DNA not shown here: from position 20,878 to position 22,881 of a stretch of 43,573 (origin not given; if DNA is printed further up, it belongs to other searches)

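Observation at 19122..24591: Dedicated PAPS-supply and sulfotransferase locus with two partners that have no described role in sulfation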

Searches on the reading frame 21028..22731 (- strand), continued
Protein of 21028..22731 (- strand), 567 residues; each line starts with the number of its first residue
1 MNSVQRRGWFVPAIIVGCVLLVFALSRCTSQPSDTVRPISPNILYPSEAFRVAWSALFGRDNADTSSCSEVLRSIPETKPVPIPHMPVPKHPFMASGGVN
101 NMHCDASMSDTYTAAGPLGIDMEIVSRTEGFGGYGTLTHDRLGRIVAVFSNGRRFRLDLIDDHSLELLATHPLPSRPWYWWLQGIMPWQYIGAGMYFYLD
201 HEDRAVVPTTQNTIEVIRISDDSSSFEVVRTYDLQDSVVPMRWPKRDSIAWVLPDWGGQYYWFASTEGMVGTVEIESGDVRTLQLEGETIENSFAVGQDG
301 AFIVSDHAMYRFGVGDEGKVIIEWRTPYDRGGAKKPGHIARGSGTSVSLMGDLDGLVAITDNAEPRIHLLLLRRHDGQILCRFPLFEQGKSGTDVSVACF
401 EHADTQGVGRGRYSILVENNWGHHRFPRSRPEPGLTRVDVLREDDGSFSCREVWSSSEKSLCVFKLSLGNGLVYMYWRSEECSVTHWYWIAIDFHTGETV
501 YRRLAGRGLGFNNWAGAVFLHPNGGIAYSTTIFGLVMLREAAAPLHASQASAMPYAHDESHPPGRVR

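Call 32: search_protein_families(library=ncbifam, proteins=[L007:4853-6838:-, L007:3987-4856:-, L007:6838-7434:-, L007:7395-8675:-, L007:8407-9396:-, L007:10246-11232:-, L028:7932-8903:+, L028:5267-7684:+, L028:18576-20591:-, L028:17485-18579:-], max_evalue=1e-10)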
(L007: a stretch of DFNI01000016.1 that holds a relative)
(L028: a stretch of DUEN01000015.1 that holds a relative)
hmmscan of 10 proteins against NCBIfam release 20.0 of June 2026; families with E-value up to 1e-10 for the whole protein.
L007:4853-6838:- (661 aa): 5 families
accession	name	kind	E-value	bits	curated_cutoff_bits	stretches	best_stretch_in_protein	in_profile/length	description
TIGR01507.1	hopene_cyclase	equivalog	1.7e-262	872.5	431.1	1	38-658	16-638/640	squalene--hopene cyclase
TIGR01787.1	squalene_cyclas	subfamily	2e-198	661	322.7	1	42-655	1-622/622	squalene/oxidosqualene cyclases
TIGR03463.1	osq_cycl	subfamily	3e-90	303.3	851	1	50-653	4-634/634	2,3-oxidosqualene cyclase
TIGR04277.1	squa_tetra_cyc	equivalog_domain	1.9e-68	231.5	500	2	391-655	350-622/624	tetrahymanol synthase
NF053823.1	SCO2321_fam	equivalog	1.5e-19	70.2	300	0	526-564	104-140/405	SCO2321 family membrane protein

L007:3987-4856:- (289 aa): 8 families
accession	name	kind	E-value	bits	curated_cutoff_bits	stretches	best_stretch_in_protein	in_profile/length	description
NF000907.0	PRK00087.1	equivalog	5.3e-83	279.3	624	1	8-285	3-279/671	bifunctional 4-hydroxy-3-methylbut-2-enyl diphosphate reductase/30S ribosomal protein S1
TIGR00216.1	ispH_lytB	equivalog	6.9e-74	248.6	187.85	1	8-283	2-281/282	4-hydroxy-3-methylbut-2-enyl diphosphate reductase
NF002187.0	PRK01045.1-1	equivalog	1.6e-70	237.4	276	1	7-283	2-277/282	4-hydroxy-3-methylbut-2-enyl diphosphate reductase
NF009024.0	PRK12360.1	equivalog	7.3e-65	219.1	387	1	7-283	2-280/281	4-hydroxy-3-methylbut-2-enyl diphosphate reductase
NF002188.0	PRK01045.1-2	equivalog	1.9e-55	188.1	420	1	7-286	2-286/315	4-hydroxy-3-methylbut-2-enyl diphosphate reductase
NF002190.0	PRK01045.1-4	subfamily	8.3e-51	172.8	389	1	3-283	4-291/321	4-hydroxy-3-methylbut-2-enyl diphosphate reductase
NF002189.0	PRK01045.1-3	equivalog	3.3e-46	157.7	444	1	5-285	13-297/326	4-hydroxy-3-methylbut-2-enyl diphosphate reductase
NF009911.0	PRK13371.1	equivalog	9.3e-36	123.7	440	1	5-137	54-195/405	4-hydroxy-3-methylbut-2-enyl diphosphate reductase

L007:6838-7434:- (198 aa): 1 family
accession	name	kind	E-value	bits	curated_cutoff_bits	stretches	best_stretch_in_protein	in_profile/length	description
TIGR03468.1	HpnG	hypoth_equivalog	1.7e-20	73.5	187.1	1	13-166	3-164/212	hopanoid-associated phosphorylase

L007:7395-8675:- (426 aa): 15 families
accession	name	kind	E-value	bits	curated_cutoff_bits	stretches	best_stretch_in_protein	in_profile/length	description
TIGR03470.1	HpnH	equivalog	1.7e-116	388.7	225.05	1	91-408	1-317/318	adenosyl-hopene transferase HpnH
TIGR03961.1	rSAM_PTO1314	hypoth_equivalog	5.3e-16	58.8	306.05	1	116-405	19-307/332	PTO1314 family radical SAM protein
TIGR04051.1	rSAM_NirJ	equivalog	2.5e-15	56.3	515.45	1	127-290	9-174/354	heme d1 biosynthesis radical SAM protein NirJ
TIGR04466.1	rSAM_BlsE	equivalog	1.2e-14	54.5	400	1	123-290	6-173/327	cytosylglucuronate decarboxylase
TIGR04546.1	rSAM_ahbC_deAc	equivalog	6.1e-14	51.6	650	1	128-279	47-200/390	12,18-didecarboxysiroheme deacetylase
TIGR02668.1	moaA_archaeal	equivalog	9.8e-14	51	325.25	1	128-280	18-174/303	GTP 3',8-cyclase MoaA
TIGR02666.1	moaA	equivalog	2.6e-13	49.7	284.05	1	128-280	18-181/336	GTP 3',8-cyclase MoaA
TIGR04053.2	TIGR04053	equivalog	3.3e-13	49.6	395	1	119-285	7-179/366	TIGR04053 family radical SAM/SPASM domain-containing protein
TIGR04545.1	rSAM_ahbD_hemeb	equivalog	4.1e-13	49.5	500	1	127-285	7-168/339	heme b synthase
NF049973.1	radical_Rv1681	equivalog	3e-12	46.1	380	1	130-281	82-236/326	Rv1681 family radical SAM protein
TIGR04054.1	rSAM_NirJ1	equivalog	8.1e-12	44.4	650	1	124-279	40-197/387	putative heme d1 biosynthesis radical SAM protein NirJ1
TIGR04250.1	SCM_rSAM_ScmE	equivalog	8.9e-12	44.6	400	1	128-279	11-165/358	SynChlorMet cassette radical SAM/SPASM protein ScmE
TIGR03962.1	mycofact_rSAM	equivalog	7.6e-11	41.8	265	1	113-284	5-178/339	mycofactocin radical SAM maturase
TIGR03913.1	rad_SAM_trio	equivalog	8.7e-11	40.8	591.75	0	117-308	16-209/477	GDL motif peptide-associated radical SAM/SPASM maturase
NF001199.0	PRK00164.2-1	equivalog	9.5e-11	41.4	231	0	128-277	20-173/308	GTP 3',8-cyclase MoaA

L007:8407-9396:- (329 aa): 16 families
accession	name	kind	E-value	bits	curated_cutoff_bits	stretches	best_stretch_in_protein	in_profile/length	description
NF041169.1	f2_encap_cargo4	exception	1e-87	294.5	450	1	5-311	3-316/334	family 2 encapsulin nanocompartment cargo protein polyprenyl transferase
NF045549.1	GGPPsyn_IdsB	equivalog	1.6e-71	241.1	475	1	11-259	27-272/346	geranylgeranyl diphosphate synthase IdsB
NF040698.1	IdsA_Meth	equivalog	7.3e-61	206.2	468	1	5-328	5-327/328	short chain isoprenyl diphosphate synthase IdsA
NF045485.1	FPPsyn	subfamily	1.3e-50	172.2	275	1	50-258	36-250/288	farnesyl diphosphate synthase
NF041003.1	GGPP_syn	equivalog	4.1e-49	167.4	500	1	50-259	39-250/326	geranylgeranyl diphosphate synthase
NF045685.1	GGPPSynCrtE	equivalog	1.1e-42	146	460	1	50-260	41-257/293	geranylgeranyl diphosphate synthase CrtE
NF040789.2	gerfarn_diphsyn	equivalog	2.8e-37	128.7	560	1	69-328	81-344/345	geranylfarnesyl diphosphate synthase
TIGR02748.1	GerC3_HepT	equivalog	4.6e-36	124.5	456.55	1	50-311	42-302/319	heptaprenyl diphosphate synthase component II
NF007877.0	PRK10581.1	equivalog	1.7e-33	116.1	321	1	48-262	41-262/299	(2E,6E)-farnesyl diphosphate synthase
NF042417.1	NPPPS_Mycobact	equivalog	7e-28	97.6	600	1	50-311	55-318/335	nonaprenyl/(2E,6E)-farnesyl/geranylgeranyl diphosphat synthase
NF042416.1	GFPPS_Mycobact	equivalog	1.1e-27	97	600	1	50-259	41-270/350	bifunctional (2E,6E)-farnesyl/geranyl diphosphate synthase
TIGR02749.1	prenyl_cyano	equivalog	1.2e-27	96.8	383.2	1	50-327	43-320/322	solanesyl diphosphate synthase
NF045628.1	HxpDPsynlarge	equivalog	4.8e-27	94.8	500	1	50-268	34-247/311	hexaprenyl-diphosphate synthase large subunit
NF040627.1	GFPS_Meth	equivalog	1.7e-25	90.1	600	1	49-226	38-208/285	geranylfarnesyl diphosphate synthase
NF008140.0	PRK10888.1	equivalog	6.2e-22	78.3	412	1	50-292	43-287/323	octaprenyl diphosphate synthase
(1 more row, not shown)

L007:10246-11232:- (328 aa): 26 families (the best 25 are shown)
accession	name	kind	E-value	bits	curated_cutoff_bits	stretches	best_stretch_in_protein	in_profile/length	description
TIGR01139.1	cysK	equivalog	1.2e-147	490.9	350.95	1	27-324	2-298/298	cysteine synthase A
TIGR01136.1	cysKM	subfamily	1.2e-141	471.3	344.15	1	27-324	2-299/299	cysteine synthase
NF007989.0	PRK10717.1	equivalog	2.2e-102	342.6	387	1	22-325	4-319/334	cysteine synthase A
TIGR01137.1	cysta_beta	equivalog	2.1e-100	336.6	510.25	1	23-323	2-310/457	cystathionine beta-synthase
TIGR01138.1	cysM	equivalog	2.6e-91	306.2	394.2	1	26-324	2-290/290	cysteine synthase B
NF008735.0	PRK11761.1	equivalog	8.1e-91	304.3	413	1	24-325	4-295/296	cysteine synthase CysM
TIGR03945.1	PLP_SbnA_fam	equivalog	3.3e-76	256.3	349.95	1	27-325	2-300/304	2,3-diaminopropionate biosynthesis protein SbnA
NF053679.1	CysteaSynCapA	equivalog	8.7e-70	235.1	600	1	23-326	7-321/329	cysteate synthase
NF052478.1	CystDsulMYC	equivalog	9.1e-21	74.5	600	1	47-323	37-325/354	L-cysteine desulfhydrase Cds1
NF006094.0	PRK08246.1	subfamily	2.5e-18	66.5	331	1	22-310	13-299/310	serine/threonine dehydratase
NF006390.0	PRK08639.1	equivalog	7.9e-18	64.6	421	1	23-230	16-219/418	threonine ammonia-lyase IlvA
TIGR01127.1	ilvA_1Cterm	equivalog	1.3e-17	63.9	378.75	1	33-311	1-281/380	threonine ammonia-lyase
NF005292.0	PRK06815.1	equivalog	1.8e-16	60.1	371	1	24-229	13-210/320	threonine/serine dehydratase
NF004996.0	PRK06381.1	equivalog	2.9e-16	59.4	266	1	30-207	13-185/319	threonine synthase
TIGR02079.1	THD1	equivalog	1.7e-15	56.8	440.55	1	23-229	7-210/410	threonine ammonia-lyase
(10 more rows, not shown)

L028:7932-8903:+ (323 aa): 5 families
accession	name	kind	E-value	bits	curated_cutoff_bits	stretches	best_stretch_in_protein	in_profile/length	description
TIGR01293.1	Kv_beta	subfamily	5.6e-49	166.9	365.4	1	1-296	1-304/319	voltage-dependent potassium channel subunit beta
NF007912.0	PRK10625.1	equivalog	5e-44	151.1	415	2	126-308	156-337/346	NADP(H)-dependent aldo-keto reductase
NF007388.0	PRK09912.1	subfamily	3.3e-39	134.8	448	1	1-294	13-316/346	L-glyceraldehyde 3-phosphate reductase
NF049922.1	MethglyxlRedYdjG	equivalog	2.1e-34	119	550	1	1-300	1-312/326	NADH-dependent methylglyoxal reductase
NF007695.0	PRK10376.1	subfamily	3.6e-24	85.4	280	1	18-208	28-217/290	oxidoreductase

L028:5267-7684:+ (805 aa): 5 families
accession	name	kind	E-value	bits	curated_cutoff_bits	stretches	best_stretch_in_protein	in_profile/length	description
NF002956.0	PRK03612.1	equivalog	1.8e-43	148.7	472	1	86-551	63-490/522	polyamine aminopropyltransferase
NF002010.0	PRK00811.1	equivalog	7.8e-36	123.8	260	1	310-517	26-239/287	polyamine aminopropyltransferase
TIGR00417.1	speE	equivalog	1.3e-30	106.6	249.55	1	323-487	35-197/271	spermidine synthase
NF002435.0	PRK01581.1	equivalog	7.4e-16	58.2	537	1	345-471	136-265/374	polyamine aminopropyltransferase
NF037959.1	MFS_SpdSyn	subfamily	1.9e-13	50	40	0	362-505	278-411/480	fused MFS/spermidine synthase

L028:18576-20591:- (671 aa): 16 families
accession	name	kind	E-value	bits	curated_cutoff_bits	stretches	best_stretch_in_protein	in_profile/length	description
TIGR03423.1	pbp2_mrdA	equivalog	4.2e-183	610.1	455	1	11-646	2-591/593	penicillin-binding protein 2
NF008061.0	PRK10795.1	equivalog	2.3e-90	304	962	1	147-635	128-603/634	peptidoglycan DD-transpeptidase MrdA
TIGR02214.1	spoVD_pbp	equivalog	7.7e-80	269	688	1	139-644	105-553/636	stage V sporulation protein D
NF051842.1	PBP4_5_Efaec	equivalog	1.4e-51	175.7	700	1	168-631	239-652/668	penicillin-binding protein PBP4(5)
NF038278.1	strep_PBP2B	exception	1.4e-46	159.3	975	2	447-645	479-674/678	penicillin-binding protein PBP2B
NF000237.1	MECA_PBP2A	equivalog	6.9e-37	127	750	1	183-611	240-621/668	PBP2a family beta-lactam-resistant peptidoglycan transpeptidase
NF000410.1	MECA1_pure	exception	2e-33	115.5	1480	1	184-619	240-626/666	PBP2a family beta-lactam-resistant peptidoglycan transpeptidase MecA1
NF000408.1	MECA2_pure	exception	2.1e-33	115.5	1525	1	183-611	240-621/668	PBP2a family beta-lactam-resistant peptidoglycan transpeptidase MecA2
NF000409.1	MECA_pure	exception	2.1e-32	112.4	1490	1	184-611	241-621/668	PBP2a family beta-lactam-resistant peptidoglycan transpeptidase MecA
NF011685.0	PRK15105.1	subfamily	2.7e-31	108.8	737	1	150-376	135-329/588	peptidoglycan glycosyltransferase FtsI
NF000406.1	MECB_PBP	exception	7.7e-30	103.9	1450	1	151-377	212-426/674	PBP2a family beta-lactam-resistant peptidoglycan transpeptidase MecB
NF033378.1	MECD_PBP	exception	3.4e-29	101.7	1450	1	170-621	227-639/678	PBP2a family beta-lactam-resistant peptidoglycan transpeptidase MecD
NF053573.1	PBP2_PenA_Neis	exception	1.4e-28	99.8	1105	1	214-373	180-329/572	peptidoglycan D,D-transpeptidase PBP2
NF000407.1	MECC_PBP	exception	4.1e-27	94.7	1500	1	186-611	240-618/665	PBP2a family beta-lactam-resistant peptidoglycan transpeptidase MecC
NF038271.1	strep_PBP2X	exception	1.4e-24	86.4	1050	1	173-622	172-588/750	penicillin-binding protein PBP2X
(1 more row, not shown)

L028:17485-18579:- (364 aa): 6 families
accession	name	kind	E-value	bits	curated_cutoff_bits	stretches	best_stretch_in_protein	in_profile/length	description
TIGR02210.1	rodA_shape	equivalog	5.5e-111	371.1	336.7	1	11-359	1-356/357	rod shape-determining protein RodA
TIGR02614.1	ftsW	equivalog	5.7e-91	305.3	337.5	1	11-355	1-353/357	putative lipid II flippase FtsW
NF008060.0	PRK10794.1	equivalog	5.3e-81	272.4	590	1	9-361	15-365/370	peptidoglycan glycosyltransferase MrdB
TIGR02615.1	spoVE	exception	4.6e-72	243.4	448.8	1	11-351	1-348/354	stage V sporulation protein E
NF037961.1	RodA_shape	subfamily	3.1e-59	201.4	150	2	199-346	243-398/415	rod shape-determining protein RodA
NF008042.0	PRK10774.1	equivalog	1.2e-49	169.4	493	1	11-352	36-385/405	cell division protein FtsW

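Call 45: find_encoding_contigs(protein=P0001, flank=10000, max_places=1)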
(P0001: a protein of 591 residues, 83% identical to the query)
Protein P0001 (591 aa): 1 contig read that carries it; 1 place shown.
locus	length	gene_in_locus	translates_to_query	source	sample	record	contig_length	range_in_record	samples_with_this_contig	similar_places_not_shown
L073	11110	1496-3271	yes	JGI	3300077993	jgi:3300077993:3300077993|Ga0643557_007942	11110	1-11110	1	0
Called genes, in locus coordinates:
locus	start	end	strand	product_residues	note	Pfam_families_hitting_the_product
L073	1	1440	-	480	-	?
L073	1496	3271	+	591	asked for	-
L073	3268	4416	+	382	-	PF00685:Sulfotransfer_1 (weak), PF13469:Sulfotransfer_3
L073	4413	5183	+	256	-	PF01048:PNP_UDP_1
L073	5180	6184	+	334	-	PF01073:3Beta_HSD, PF01370:Epimerase, PF02719:Polysacc_synt_2, PF05368:NmrA, PF13460:NAD_binding_10, PF16363:GDP_Man_Dehyd, PF07993:NAD_binding_4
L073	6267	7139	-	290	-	PF16811:TAtT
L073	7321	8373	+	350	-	PF13528:Glyco_trans_1_3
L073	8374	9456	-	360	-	-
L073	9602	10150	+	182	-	PF08212:Lipocalin_2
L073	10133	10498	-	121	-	-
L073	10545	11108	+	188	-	?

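Call 46: find_encoding_contigs(protein=P0060, flank=10000, max_places=1)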
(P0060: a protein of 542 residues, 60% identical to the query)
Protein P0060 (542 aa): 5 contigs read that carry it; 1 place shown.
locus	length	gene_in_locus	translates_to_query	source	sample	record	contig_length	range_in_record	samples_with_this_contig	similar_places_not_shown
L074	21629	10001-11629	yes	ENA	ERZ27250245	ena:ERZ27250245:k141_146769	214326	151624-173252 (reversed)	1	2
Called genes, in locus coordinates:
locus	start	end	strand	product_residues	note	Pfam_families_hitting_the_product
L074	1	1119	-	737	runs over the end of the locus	PF18537:CODH_A_N, PF03598:CdhC, PF19436:ACS_CODH_B_C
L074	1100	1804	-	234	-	PF12654:DUF3786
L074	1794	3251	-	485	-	PF00696:AA_kinase, PF22468:ACT_9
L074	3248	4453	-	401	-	PF01053:Cys_Met_Meta_PP, PF00155:Aminotran_1_2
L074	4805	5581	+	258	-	PF01135:PCMT (weak), PF01209:Ubie_methyltran, PF24675:NpmA (weak), PF13489:Methyltransf_23, PF13649:Methyltransf_25, PF13847:Methyltransf_31, PF08241:Methyltransf_11, PF08242:Methyltransf_12, +2 more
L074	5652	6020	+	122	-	-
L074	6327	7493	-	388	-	PF13506:Glyco_transf_21, PF00535:Glycos_transf_2, PF13641:Glyco_tranf_2_3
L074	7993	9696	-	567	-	PF01583:APS_kinase, PF14306:PUA_2, PF01747:ATP-sulfurylase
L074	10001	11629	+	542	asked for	-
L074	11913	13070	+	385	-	PF13469:Sulfotransfer_3, PF00685:Sulfotransfer_1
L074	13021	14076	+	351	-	PF04055:Radical_SAM, PF11946:DUF3463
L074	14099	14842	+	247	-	PF01048:PNP_UDP_1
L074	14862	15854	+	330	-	PF01073:3Beta_HSD, PF01370:Epimerase, PF02719:Polysacc_synt_2, PF04321:RmlD_sub_bind (weak), PF05368:NmrA, PF13460:NAD_binding_10, PF16363:GDP_Man_Dehyd, PF07993:NAD_binding_4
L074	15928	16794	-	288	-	PF16811:TAtT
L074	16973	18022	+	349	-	PF13528:Glyco_trans_1_3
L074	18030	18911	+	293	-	-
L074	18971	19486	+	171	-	PF02544:Steroid_dh (weak), PF06966:DUF1295 (weak), PF04191:PEMT, PF04140:ICMT (weak)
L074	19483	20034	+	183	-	PF13563:2_5_RNA_ligase2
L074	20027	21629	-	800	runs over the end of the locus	PF02743:dCache_1, PF22673:MCP-like_PDC_1, PF00672:HAMP, PF00989:PAS, PF13188:PAS_8, PF13426:PAS_9, PF00512:HisKA, PF02518:HATPase_c, +1 more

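Call 47: find_encoding_contigs(protein=P0079, flank=10000, max_places=1)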
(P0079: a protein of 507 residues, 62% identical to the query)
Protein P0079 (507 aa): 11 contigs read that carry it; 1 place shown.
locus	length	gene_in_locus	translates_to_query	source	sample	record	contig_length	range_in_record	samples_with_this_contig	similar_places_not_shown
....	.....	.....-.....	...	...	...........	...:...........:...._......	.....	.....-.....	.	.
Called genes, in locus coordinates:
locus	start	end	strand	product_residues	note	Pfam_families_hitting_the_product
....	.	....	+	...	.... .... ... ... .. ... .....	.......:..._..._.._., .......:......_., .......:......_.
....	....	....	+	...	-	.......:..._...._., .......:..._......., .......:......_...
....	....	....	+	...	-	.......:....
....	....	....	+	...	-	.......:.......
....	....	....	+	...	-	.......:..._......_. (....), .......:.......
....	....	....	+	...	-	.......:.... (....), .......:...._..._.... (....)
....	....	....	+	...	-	-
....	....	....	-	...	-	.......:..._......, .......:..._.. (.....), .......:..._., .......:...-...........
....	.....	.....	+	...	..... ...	-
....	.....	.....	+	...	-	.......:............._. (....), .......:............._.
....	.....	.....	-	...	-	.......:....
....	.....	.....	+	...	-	-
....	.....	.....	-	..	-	-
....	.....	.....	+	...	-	-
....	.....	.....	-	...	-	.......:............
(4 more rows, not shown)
